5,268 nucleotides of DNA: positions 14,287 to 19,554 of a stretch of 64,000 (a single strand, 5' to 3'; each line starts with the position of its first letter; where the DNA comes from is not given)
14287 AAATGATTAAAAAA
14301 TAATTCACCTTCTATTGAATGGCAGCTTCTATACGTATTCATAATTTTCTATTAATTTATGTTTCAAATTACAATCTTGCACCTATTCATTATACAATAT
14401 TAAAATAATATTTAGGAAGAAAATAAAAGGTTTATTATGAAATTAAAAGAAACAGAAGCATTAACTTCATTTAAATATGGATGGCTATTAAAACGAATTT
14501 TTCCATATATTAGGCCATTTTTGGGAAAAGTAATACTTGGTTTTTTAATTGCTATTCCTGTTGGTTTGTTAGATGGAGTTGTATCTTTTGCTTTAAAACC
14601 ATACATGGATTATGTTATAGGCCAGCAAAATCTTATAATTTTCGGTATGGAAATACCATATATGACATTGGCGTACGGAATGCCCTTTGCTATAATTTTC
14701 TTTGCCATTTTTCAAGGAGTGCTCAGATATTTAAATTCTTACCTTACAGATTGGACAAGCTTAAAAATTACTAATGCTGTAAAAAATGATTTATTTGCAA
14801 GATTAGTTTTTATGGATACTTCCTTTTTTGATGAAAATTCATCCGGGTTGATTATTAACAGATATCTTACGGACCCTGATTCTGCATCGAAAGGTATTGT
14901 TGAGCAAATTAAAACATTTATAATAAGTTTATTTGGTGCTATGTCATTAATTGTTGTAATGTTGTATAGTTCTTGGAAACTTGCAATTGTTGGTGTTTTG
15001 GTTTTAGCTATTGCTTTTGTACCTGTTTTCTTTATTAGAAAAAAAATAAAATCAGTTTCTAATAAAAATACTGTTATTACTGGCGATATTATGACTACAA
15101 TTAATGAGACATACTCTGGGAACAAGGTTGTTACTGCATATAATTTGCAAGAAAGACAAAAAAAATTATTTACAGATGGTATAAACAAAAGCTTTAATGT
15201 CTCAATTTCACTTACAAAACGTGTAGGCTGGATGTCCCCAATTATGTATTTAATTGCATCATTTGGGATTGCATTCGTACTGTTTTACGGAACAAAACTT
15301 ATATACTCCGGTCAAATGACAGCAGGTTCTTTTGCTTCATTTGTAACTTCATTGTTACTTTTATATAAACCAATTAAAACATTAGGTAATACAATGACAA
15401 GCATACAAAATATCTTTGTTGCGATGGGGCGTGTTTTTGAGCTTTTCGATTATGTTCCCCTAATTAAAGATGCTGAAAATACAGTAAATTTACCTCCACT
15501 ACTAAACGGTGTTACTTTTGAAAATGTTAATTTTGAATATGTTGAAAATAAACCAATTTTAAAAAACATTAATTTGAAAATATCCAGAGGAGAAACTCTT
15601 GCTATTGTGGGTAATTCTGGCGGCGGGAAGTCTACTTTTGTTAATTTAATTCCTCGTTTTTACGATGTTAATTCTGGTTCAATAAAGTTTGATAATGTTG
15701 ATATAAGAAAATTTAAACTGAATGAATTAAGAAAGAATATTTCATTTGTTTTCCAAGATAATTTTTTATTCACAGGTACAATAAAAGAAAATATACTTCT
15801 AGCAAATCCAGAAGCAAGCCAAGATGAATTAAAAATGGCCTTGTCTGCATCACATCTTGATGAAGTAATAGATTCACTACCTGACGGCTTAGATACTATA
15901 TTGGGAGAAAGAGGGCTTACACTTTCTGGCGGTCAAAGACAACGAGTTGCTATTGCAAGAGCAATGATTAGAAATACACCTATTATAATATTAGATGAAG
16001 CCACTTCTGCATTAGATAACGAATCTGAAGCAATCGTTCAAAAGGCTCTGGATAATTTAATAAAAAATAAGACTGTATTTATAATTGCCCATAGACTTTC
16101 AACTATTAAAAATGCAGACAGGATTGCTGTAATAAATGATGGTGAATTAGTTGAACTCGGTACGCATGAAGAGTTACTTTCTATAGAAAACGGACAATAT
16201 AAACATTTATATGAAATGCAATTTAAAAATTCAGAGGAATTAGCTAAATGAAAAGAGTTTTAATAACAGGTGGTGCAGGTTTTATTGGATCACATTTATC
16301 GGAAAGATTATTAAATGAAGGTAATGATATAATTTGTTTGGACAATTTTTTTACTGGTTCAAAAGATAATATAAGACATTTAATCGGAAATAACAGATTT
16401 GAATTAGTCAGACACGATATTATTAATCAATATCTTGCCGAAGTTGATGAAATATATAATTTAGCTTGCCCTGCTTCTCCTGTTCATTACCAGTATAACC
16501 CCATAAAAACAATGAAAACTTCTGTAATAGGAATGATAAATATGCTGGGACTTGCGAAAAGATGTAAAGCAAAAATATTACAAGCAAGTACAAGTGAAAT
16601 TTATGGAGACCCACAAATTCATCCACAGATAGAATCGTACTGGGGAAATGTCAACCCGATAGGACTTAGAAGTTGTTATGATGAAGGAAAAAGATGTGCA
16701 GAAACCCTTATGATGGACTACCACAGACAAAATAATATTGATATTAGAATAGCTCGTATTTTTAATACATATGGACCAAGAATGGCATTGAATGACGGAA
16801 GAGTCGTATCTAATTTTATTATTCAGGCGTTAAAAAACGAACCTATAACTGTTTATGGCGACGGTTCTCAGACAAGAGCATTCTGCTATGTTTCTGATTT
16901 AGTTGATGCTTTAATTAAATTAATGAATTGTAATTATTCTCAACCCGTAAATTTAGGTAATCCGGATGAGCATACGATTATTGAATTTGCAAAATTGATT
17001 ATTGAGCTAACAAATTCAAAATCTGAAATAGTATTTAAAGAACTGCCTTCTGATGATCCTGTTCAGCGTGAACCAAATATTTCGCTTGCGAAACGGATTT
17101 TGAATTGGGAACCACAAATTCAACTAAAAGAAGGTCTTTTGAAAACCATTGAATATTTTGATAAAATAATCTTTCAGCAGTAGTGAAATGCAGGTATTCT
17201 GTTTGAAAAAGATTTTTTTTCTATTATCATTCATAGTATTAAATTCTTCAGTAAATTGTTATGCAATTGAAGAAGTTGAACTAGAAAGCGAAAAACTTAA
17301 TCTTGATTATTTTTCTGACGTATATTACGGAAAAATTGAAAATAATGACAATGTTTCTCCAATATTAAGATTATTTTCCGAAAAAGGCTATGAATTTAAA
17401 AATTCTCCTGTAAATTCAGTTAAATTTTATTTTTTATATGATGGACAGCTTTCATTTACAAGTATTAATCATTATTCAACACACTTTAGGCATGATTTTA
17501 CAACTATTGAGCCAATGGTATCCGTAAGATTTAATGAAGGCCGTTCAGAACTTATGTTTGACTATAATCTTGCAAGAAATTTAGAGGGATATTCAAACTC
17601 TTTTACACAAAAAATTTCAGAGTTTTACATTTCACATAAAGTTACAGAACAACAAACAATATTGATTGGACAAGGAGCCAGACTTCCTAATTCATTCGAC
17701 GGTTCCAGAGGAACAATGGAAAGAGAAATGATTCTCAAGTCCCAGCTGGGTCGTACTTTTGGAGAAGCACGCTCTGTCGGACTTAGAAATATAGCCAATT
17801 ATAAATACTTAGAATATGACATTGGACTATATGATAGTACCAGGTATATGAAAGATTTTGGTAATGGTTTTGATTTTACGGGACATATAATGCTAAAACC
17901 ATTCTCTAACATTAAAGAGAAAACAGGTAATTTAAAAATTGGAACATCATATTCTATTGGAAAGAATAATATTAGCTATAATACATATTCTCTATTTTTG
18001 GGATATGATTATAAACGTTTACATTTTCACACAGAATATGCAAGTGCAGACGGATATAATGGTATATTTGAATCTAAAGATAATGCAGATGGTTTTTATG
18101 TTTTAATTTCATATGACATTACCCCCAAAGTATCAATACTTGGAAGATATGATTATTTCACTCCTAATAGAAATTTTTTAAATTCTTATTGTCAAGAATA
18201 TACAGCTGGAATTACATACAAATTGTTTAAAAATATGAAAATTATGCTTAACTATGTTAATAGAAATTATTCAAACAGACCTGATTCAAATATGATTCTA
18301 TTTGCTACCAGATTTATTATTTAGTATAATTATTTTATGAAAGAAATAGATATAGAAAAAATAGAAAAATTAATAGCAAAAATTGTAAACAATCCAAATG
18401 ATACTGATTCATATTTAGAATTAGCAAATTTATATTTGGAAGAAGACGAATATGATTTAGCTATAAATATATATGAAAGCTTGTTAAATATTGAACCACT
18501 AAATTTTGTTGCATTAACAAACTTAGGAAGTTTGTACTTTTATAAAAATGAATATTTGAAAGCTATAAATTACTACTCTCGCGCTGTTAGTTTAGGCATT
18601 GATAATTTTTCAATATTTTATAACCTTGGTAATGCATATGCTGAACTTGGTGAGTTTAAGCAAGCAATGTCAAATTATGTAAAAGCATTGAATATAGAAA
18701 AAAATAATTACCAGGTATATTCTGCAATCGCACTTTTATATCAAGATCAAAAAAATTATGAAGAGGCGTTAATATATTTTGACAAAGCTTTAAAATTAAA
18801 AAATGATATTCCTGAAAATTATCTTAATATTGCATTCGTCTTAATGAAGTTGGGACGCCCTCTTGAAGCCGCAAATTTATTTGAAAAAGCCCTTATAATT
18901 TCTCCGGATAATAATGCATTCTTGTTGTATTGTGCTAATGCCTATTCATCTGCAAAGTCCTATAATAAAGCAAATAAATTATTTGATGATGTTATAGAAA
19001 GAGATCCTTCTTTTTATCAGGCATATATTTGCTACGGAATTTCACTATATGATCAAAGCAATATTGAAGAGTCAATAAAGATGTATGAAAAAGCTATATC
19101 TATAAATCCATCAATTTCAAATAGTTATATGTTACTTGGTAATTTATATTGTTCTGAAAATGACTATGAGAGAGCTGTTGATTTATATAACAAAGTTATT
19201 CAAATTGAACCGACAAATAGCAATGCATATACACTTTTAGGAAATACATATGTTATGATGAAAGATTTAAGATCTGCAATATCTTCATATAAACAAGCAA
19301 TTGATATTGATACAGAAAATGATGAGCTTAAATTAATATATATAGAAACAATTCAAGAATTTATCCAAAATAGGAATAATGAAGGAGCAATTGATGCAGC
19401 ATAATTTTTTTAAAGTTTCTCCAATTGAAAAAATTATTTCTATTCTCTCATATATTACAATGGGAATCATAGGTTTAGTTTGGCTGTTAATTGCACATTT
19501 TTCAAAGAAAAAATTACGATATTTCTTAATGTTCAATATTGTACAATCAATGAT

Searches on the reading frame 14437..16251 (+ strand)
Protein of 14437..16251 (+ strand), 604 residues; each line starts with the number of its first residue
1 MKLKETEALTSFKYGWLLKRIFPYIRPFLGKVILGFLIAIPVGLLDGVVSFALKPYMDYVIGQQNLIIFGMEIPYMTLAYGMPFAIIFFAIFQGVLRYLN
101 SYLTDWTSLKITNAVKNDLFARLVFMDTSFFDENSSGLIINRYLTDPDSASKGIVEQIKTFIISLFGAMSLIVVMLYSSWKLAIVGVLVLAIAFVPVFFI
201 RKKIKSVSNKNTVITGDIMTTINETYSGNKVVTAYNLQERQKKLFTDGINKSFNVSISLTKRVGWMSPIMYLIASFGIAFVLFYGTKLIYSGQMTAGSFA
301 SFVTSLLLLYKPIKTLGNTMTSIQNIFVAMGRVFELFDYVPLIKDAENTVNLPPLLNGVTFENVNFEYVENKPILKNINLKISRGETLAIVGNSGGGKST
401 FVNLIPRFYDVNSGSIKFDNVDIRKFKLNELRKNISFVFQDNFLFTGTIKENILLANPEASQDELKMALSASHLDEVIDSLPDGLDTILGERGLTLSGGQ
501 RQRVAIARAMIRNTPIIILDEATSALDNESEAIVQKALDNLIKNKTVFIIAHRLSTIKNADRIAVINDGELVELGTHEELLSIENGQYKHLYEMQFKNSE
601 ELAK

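Call 3: search_protein_families(library=pfam, proteins=[window:14437-16251:+], max_evalue=0.01)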
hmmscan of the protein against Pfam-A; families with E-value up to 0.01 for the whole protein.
window:14437-16251:+ (604 aa): 4 families
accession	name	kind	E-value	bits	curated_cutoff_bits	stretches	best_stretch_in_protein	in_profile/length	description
PF00664.28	ABC_membrane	-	3.3e-38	132.4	28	1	32-311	1-272/274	ABC transporter transmembrane region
PF00005.33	ABC_tran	-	2.8e-33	115.9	25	1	375-524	1-137/137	ABC transporter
PF02463.25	SMC_N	-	3.6e-10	40.1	40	1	207-566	92-211/220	RecF/RecN/SMC N terminal domain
PF03193.22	RsgA_GTPase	-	0.009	16.3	30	0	373-408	95-129/174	RsgA GTPase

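Call 4: search_protein_families(library=ncbifam, proteins=[window:14437-16251:+], max_evalue=0.01)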
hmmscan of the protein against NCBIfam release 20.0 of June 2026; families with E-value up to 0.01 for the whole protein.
window:14437-16251:+ (604 aa): 189 families (the best 25 are shown)
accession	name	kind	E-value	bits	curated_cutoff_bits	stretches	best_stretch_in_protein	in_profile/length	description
TIGR02203.1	MsbA_lipidA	equivalog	6.7e-154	513.5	602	1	19-597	3-571/572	lipid A export permease/ATP-binding protein MsbA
NF008381.0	PRK11176.1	equivalog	1.1e-132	443.4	867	1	18-597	13-581/582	lipid A ABC transporter ATP-binding protein/permease MsbA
TIGR02204.1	MsbA_rel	hypoth_equivalog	3.1e-126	422.4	780.4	1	20-596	8-576/576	ABC transporter, permease/ATP-binding protein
NF052233.1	CphA_assoc_ABC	equivalog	8e-116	388.2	880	1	14-601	168-749/766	cyanophycin metabolism-associated ABC transporter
NF045513.1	HepA_fam_ABC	equivalog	1.1e-114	384.1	725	1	31-596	47-610/610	heterocyst formation ABC transporter subunit HepA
NF010178.0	PRK13657.1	equivalog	7.4e-103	345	733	1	87-600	63-575/588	glucan ABC transporter ATP-binding protein/ permease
TIGR01846.1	type_I_sec_HlyB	subfamily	2.2e-101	340.2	725.55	1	82-595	181-692/694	type I secretion system permease/ATPase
TIGR00958.1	3a01208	subfamily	1.1e-100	338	874.6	1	93-591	222-710/711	antigen peptide transporter 2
TIGR03796.1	NHLM_micro_ABC1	equivalog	2.2e-90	303.8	853.3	1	82-591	196-708/710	NHLP family bacteriocin export ABC transporter peptidase/permease/ATPase subunit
TIGR03375.1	type_I_sec_LssB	subfamily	1.1e-89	301.6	693.1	1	86-582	195-690/696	type I secretion system permease/ATPase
TIGR03797.1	NHLM_micro_ABC2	equivalog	5.8e-86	289.5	709.4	1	67-595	161-685/686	NHLP bacteriocin export ABC transporter permease/ATPase subunit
TIGR01192.1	chvA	subfamily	4.2e-83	279.9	585.4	1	91-592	67-567/585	glucan export ABC transporter ATP-binding protein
NF008364.0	PRK11160.1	equivalog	1.9e-81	274.4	630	1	33-593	19-573/575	heme ABC transporter ATP-binding protein/permease CydC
NF008055.0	PRK10789.1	equivalog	1.7e-80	271.2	845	1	85-596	62-572/590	SmdA family multidrug ABC transporter permease/ATP-binding protein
NF008056.1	PRK10790.1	equivalog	2.3e-79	267.5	746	1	71-599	57-579/584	SmdB family multidrug efflux ABC transporter permease/ATP-binding protein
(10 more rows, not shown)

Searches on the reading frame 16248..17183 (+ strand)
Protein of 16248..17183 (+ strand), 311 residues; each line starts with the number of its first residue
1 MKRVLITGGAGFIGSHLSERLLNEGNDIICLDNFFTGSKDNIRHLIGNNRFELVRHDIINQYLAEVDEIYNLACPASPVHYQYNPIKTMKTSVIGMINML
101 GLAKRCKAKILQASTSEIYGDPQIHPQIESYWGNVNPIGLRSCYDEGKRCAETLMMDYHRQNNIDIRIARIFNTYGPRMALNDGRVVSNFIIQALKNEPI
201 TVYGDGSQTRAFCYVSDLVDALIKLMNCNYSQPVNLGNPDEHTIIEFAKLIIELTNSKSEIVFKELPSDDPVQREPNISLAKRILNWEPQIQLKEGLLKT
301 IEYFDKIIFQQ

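Call 3: search_protein_families(library=pfam, proteins=[window:16248-17183:+], max_evalue=0.01)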
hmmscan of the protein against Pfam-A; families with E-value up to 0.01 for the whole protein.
window:16248-17183:+ (311 aa): 6 families
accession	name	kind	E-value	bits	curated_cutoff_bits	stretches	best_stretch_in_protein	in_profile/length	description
PF16363.11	GDP_Man_Dehyd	-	2.6e-52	178.8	27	1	5-297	1-329/332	GDP-mannose 4,6 dehydratase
PF01370.27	Epimerase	-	1.7e-50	172.1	20.9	1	4-228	1-227/240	NAD dependent epimerase/dehydratase family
PF07993.18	NAD_binding_4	-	1.4e-11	44.4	20.1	1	59-174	82-207/258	Male sterility protein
PF01073.25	3Beta_HSD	-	3.6e-09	36.5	22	1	5-223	1-226/280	3-beta hydroxysteroid dehydrogenase/isomerase family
PF02719.21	Polysacc_synt_2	-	3.1e-08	33.6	20.2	1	4-109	1-121/293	Polysaccharide biosynthesis protein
PF04321.23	RmlD_sub_bind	-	6.9e-08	32.3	27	1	3-260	2-236/287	RmlD substrate binding domain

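Call 4: search_protein_families(library=ncbifam, proteins=[window:16248-17183:+], max_evalue=0.01)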
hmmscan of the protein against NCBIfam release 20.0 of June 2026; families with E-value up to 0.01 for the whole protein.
window:16248-17183:+ (311 aa): 30 families (the best 25 are shown)
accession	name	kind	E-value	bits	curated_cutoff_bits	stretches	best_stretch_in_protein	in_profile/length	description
TIGR01181.1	dTDP_gluc_dehyt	equivalog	1.8e-38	132.4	365.1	1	3-305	1-312/321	dTDP-glucose 4,6-dehydratase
TIGR04180.1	EDH_00030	hypoth_equivalog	8.6e-37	126.8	475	1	4-290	1-295/297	NAD-dependent 4,6-dehydratase LegB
NF005998.1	PRK08125.1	equivalog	2.4e-33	115.4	777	1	2-304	316-649/649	bifunctional UDP-4-amino-4-deoxy-L-arabinose formyltransferase/UDP-glucuronic acid oxidase ArnA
NF008872.0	PRK11908.1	equivalog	3.3e-30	105.3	294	1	1-306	1-337/349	bifunctional UDP-4-keto-pentose/UDP-xylose synthase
NF011728.1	PRK15181.1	equivalog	5.4e-28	98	760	1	2-304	16-337/348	Vi polysaccharide biosynthesis UDP-N-acetylglucosaminuronic acid C-4 epimerase TviC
TIGR01179.1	galE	equivalog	3.2e-26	91.9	262.3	1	3-295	1-316/332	UDP-glucose 4-epimerase GalE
NF007582.0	PRK10217.1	equivalog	1.7e-20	73.4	698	1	1-302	1-329/355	dTDP-glucose 4,6-dehydratase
TIGR02197.1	heptose_epim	equivalog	5.3e-19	68.5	274.6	1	4-297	1-306/316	ADP-glyceromanno-heptose 6-epimerase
NF007490.0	PRK10084.1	subfamily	1.5e-18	66.9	649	1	3-304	2-334/361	dTDP-glucose 4,6-dehydratase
NF047922.1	GDPFucSynFcl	equivalog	8.7e-16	58.2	500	1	2-304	3-301/308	GDP-L-fucose synthase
TIGR02622.1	CDP_4_6_dhtase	equivalog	2.1e-12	46.9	278.45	1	2-308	5-334/352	CDP-glucose 4,6-dehydratase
NF041015.1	UDPsulfquin_syn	equivalog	7.5e-12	44.9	575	2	184-228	236-280/384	UDP-sulfoquinovose synthase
NF007956.0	PRK10675.1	subfamily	7.8e-12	45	394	1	3-180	2-186/338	UDP-glucose 4-epimerase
TIGR01472.1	gmd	equivalog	1.6e-10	40.7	415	1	4-256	3-269/342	GDP-mannose 4,6-dehydratase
NF008360.0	PRK11150.1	equivalog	5.3e-09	35.7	452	1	4-263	2-261/310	ADP-glyceromanno-heptose 6-epimerase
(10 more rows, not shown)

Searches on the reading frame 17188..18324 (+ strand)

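Call 3: search_protein_families(library=pfam, proteins=[window:17188-18324:+], max_evalue=0.01)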
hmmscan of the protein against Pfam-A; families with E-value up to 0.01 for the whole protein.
window:17188-18324:+ (378 aa): 2 families
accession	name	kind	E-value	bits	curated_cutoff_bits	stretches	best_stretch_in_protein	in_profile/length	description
PF07396.17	Porin_O_P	-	0.00064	19.5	20.9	1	270-364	233-349/370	Phosphate-selective porin O and P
PF13609.12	Porin_4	-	0.0019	18.5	27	0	246-362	194-308/310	Gram-negative porin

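Call 4: search_protein_families(library=ncbifam, proteins=[window:17188-18324:+], max_evalue=0.01)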
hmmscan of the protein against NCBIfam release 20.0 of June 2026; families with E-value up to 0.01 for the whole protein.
window:17188-18324:+ (378 aa): 0 families

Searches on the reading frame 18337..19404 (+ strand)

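Call 3: search_protein_families(library=pfam, proteins=[window:18337-19404:+], max_evalue=0.01)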
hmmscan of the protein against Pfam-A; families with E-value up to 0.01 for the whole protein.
window:18337-19404:+ (355 aa): 40 families (the best 25 are shown)
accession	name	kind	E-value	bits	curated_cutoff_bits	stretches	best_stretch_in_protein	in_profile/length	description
PF07719.23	TPR_2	-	6.5e-53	172.9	27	7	127-155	3-31/34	Tetratricopeptide repeat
PF00515.34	TPR_1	-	2.6e-51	169.9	27.8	7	262-294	2-34/34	Tetratricopeptide repeat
PF13181.12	TPR_8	-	9.4e-43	141.2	25.7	6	93-124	3-34/34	Tetratricopeptide repeat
PF13414.12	TPR_11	-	2.3e-38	130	26.8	6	268-307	1-40/42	TPR repeat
PF13424.12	TPR_12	-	1.5e-35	121.7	30.1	6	260-326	2-76/77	Tetratricopeptide repeat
PF13431.12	TPR_17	-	2.6e-35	118.1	24.4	3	283-315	1-33/34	Tetratricopeptide repeat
PF14559.12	TPR_19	-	2.7e-33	114.6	25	5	169-225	1-57/68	Tetratricopeptide repeat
PF13428.12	TPR_14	-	9e-31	103.6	23.5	2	25-65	3-43/44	Tetratricopeptide repeat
PF13176.12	TPR_7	-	2.1e-29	99.5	27.9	2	264-295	2-33/36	Tetratricopeptide repeat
PF23914.1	TPR_CcmH_CycH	-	1.1e-26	94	42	3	168-258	59-152/158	Cytochrome c-type biogenesis protein H TPR domain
PF13374.12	TPR_10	-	1.5e-24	85.7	27.5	1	128-154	5-31/42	Tetratricopeptide repeat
PF13432.12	TPR_16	-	1.8e-24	86.2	32.7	3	234-294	4-64/65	Tetratricopeptide repeat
PF13174.12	TPR_6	-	7.1e-21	73.8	26.3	0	264-292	3-31/33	Tetratricopeptide repeat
PF12895.13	ANAPC3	-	1.3e-20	73.9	27.2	3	239-319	1-80/82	Anaphase-promoting complex, cyclosome, subunit 3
PF25063.1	ARM_TT21_C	-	9.2e-17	62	35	3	261-328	95-162/209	Tetratricopeptide repeat protein 21 C-terminal ARM domain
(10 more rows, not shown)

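Call 4: search_protein_families(library=ncbifam, proteins=[window:18337-19404:+], max_evalue=0.01)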
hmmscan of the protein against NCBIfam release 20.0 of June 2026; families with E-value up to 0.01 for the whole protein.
window:18337-19404:+ (355 aa): 44 families (the best 25 are shown)
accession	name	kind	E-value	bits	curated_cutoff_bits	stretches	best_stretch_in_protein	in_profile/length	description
NF040959.1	MamA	equivalog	4.8e-46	156.8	200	3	16-155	64-203/204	magnetosome protein MamA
TIGR02917.1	PEP_TPR_lipo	equivalog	1.3e-39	135.8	312.2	2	122-336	462-676/899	XrtA/PEP-CTERM system TPR-repeat protein PrsT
TIGR02521.1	type_IV_pilW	equivalog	3.7e-29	101.9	154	4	95-186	35-126/234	type IV pilus biogenesis/stability protein PilW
NF033762.1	social_mot_Tgl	equivalog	3.8e-27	95.2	225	4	121-272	27-181/252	social motility TPR repeat lipoprotein Tgl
TIGR02552.1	LcrH_SycD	equivalog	6.7e-27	93.9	104.8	4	35-125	30-120/136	SycD/LcrH family type III secretion system chaperone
NF033920.0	C39_PA2778_fam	equivalog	7.6e-22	77.9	150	5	159-258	156-255/255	PA2778 family cysteine peptidase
NF047371.1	FlcA_CTERM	equivalog_domain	5e-21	74.8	300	3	63-157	444-539/646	periplasmic flagellar collar protein FlcA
TIGR00990.1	3a0801s09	subfamily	1.7e-18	66.6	757.25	2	150-293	356-499/615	mitochondrial import receptor subunit TOM70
NF008391.2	PRK11189.1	equivalog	8.6e-17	61.6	250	3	92-178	66-152/297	lipoprotein NlpI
TIGR00540.1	TPR_hemY_coli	hypoth_equivalog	2e-16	59.8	142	2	198-316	266-380/385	heme biosynthesis-associated TPR protein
NF007692.0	PRK10370.1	equivalog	5.3e-16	58.8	306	1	288-331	74-117/206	heme lyase NrfEFG subunit NrfG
TIGR03939.1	PGA_TPR_OMP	equivalog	5.3e-16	58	366.65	2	70-195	66-190/800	poly-beta-1,6 N-acetyl-D-glucosamine export porin PgaA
NF011886.0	PRK15359.1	equivalog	1e-15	57.8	146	3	34-131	35-131/144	type III secretion system chaperone protein SscB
NF008756.0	PRK11788.1-4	equivalog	2.6e-15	56.4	474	3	230-341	183-294/389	lipopolysaccharide assembly protein LapB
NF033758.1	gliding_GltE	equivalog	4.1e-15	55.7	225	2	210-333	103-226/411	adventurous gliding motility TPR repeat lipoprotein GltE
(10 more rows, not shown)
